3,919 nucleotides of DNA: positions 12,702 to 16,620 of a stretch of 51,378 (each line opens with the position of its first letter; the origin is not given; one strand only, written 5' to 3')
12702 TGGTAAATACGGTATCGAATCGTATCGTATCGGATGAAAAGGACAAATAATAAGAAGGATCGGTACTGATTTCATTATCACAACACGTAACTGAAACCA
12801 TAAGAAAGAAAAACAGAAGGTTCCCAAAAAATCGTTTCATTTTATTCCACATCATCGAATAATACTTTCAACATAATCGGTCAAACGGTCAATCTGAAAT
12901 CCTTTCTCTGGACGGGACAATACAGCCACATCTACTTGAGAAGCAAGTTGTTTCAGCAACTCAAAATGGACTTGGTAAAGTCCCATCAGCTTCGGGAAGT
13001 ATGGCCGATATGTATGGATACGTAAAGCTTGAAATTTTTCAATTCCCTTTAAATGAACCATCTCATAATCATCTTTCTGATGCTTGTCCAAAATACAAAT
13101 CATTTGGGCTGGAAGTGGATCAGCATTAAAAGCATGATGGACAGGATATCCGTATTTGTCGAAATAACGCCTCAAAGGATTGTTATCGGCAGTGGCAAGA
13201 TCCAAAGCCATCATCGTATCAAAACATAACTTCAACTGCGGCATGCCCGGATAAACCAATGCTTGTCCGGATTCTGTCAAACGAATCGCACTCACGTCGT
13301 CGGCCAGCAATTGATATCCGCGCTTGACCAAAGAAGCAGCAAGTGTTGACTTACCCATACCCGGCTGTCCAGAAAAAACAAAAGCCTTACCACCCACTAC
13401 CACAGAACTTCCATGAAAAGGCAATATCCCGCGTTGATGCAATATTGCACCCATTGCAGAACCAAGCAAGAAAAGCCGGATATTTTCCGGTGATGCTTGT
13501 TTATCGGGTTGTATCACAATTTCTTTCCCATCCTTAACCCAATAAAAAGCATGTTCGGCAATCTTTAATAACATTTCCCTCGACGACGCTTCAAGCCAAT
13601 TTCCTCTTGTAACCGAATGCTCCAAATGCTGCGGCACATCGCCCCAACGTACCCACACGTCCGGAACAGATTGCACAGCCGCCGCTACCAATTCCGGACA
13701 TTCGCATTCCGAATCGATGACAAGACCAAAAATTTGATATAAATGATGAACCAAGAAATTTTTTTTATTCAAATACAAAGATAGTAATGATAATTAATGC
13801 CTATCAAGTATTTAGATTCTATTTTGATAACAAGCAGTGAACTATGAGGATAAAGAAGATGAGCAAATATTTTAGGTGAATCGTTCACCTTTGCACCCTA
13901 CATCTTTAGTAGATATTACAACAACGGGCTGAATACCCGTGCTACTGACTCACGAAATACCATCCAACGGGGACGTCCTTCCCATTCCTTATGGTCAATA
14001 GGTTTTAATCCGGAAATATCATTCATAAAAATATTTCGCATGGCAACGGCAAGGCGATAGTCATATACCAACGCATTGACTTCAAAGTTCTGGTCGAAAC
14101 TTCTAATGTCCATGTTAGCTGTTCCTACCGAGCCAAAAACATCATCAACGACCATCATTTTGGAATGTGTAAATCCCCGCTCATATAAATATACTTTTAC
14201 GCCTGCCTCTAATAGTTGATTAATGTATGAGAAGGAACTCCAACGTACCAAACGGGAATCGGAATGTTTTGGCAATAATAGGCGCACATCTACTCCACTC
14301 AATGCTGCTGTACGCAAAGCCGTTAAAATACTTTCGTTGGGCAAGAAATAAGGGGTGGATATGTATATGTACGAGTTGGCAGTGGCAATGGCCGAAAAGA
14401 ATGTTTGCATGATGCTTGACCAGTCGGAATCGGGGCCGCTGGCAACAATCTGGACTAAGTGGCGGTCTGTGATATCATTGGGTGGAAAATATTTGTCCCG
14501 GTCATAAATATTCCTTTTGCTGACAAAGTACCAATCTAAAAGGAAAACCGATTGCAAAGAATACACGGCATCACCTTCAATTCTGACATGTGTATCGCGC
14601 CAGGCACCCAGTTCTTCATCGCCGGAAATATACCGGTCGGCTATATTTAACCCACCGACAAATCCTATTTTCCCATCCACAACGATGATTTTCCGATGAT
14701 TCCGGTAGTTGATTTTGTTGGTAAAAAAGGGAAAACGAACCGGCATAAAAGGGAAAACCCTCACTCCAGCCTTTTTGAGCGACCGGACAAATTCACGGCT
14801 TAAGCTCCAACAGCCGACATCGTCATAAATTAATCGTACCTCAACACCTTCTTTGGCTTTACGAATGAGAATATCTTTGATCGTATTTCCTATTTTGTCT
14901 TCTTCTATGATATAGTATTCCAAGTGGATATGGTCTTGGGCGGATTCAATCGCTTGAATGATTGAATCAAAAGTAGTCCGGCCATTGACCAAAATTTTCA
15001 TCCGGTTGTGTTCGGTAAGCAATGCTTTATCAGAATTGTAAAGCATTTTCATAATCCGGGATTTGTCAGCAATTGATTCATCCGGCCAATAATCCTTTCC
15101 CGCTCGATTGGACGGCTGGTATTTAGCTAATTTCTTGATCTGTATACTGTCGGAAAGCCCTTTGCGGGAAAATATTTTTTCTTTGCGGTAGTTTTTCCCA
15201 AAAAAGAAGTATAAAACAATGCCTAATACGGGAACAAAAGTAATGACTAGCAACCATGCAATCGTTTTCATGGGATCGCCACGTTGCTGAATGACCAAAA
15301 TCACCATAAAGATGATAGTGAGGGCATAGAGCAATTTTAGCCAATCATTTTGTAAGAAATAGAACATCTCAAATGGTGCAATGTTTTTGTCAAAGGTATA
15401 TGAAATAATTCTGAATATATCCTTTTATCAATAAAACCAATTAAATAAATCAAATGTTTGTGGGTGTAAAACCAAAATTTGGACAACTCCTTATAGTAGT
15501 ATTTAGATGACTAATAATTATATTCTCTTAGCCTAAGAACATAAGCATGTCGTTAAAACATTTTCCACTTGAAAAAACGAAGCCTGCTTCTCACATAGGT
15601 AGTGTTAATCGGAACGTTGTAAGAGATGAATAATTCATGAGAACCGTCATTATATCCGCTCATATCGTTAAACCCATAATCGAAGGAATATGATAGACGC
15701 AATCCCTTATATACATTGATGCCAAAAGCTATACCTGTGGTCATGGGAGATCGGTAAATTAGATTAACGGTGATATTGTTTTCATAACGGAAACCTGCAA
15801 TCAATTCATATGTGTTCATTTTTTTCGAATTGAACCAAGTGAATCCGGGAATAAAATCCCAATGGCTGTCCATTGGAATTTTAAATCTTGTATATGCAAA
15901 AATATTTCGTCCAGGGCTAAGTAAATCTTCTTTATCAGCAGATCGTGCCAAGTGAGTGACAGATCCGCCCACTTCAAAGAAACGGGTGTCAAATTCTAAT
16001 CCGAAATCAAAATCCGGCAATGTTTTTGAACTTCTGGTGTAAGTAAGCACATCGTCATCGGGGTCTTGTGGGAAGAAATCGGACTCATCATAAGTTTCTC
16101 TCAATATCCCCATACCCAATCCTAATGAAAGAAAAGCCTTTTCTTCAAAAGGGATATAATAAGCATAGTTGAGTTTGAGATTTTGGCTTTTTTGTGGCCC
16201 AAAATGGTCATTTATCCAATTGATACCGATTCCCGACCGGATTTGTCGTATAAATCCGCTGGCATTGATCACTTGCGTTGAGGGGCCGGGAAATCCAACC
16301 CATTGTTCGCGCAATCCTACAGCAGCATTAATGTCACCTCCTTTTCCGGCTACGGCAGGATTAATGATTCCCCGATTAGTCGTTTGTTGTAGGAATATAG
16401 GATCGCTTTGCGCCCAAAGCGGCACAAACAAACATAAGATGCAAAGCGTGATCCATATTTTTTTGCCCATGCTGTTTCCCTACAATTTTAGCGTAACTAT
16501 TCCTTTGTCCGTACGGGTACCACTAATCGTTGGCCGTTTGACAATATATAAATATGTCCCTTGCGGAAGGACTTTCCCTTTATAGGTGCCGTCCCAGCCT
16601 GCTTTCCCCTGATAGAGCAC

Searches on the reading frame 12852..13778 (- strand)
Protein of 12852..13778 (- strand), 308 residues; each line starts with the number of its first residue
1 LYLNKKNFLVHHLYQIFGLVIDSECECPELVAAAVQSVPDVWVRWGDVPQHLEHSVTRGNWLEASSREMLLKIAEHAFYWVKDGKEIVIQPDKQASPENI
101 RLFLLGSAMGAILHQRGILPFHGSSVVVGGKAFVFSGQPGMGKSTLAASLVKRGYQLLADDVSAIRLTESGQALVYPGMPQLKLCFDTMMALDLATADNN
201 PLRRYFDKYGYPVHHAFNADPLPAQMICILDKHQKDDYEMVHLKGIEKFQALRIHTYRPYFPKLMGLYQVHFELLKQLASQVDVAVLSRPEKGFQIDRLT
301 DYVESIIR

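Call 66: search_protein_families(library=pfam, proteins=[window:12852-13778:-], max_evalue=0.00001)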
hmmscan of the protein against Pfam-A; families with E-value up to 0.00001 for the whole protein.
window:12852-13778:- (308 aa): 1 family
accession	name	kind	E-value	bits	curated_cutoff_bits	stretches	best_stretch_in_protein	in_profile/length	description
PF07475.17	Hpr_kinase_C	-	2.4e-08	34.1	33.3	1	121-168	9-56/171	HPr Serine kinase C-terminal domain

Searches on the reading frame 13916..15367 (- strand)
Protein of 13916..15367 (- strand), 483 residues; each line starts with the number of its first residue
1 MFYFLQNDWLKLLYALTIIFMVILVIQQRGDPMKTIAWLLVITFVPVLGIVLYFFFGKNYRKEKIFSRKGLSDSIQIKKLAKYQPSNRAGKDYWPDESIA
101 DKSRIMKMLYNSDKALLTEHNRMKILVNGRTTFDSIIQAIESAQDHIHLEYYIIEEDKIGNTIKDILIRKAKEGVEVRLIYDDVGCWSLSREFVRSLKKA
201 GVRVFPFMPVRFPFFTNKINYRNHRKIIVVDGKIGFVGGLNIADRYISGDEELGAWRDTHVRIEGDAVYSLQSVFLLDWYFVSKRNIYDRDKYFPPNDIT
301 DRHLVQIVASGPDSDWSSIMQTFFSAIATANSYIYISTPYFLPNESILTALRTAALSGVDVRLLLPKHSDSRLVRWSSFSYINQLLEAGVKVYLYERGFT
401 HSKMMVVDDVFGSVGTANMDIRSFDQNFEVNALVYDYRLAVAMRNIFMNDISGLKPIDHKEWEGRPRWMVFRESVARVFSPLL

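Call 66: search_protein_families(library=pfam, proteins=[window:13916-15367:-], max_evalue=0.00001)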
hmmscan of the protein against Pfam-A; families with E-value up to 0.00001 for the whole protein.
window:13916-15367:- (483 aa): 3 families
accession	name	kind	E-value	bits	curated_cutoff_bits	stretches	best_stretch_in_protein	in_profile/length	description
PF13091.12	PLDc_2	-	2.1e-48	163.9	27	2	325-450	3-131/132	PLD-like domain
PF00614.28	PLDc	-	3.6e-15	55.6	21.9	1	221-246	3-28/28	Phospholipase D Active site motif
PF13396.11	PLDc_N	-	3.1e-11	43.5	23.3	1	19-57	4-41/42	Phospholipase_D-nuclease N-terminal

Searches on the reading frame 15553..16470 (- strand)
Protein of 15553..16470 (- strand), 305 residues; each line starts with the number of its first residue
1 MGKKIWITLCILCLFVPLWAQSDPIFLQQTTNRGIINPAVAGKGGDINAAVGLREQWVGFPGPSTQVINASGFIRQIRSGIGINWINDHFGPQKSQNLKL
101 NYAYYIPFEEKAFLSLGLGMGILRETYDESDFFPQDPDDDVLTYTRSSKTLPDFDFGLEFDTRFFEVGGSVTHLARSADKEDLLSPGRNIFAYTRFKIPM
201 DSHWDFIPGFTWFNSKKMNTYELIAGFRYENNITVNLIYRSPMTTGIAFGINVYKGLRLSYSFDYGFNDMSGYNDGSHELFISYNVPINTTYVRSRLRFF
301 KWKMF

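Call 66: search_protein_families(library=pfam, proteins=[window:15553-16470:-], max_evalue=0.00001)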
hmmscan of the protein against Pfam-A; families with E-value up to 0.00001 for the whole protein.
window:15553-16470:- (305 aa): 1 family
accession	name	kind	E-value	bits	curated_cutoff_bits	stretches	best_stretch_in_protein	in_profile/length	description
PF11751.14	PorP_SprF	-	1e-53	183.1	22.3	1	20-284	3-273/273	Type IX secretion system membrane protein PorP/SprF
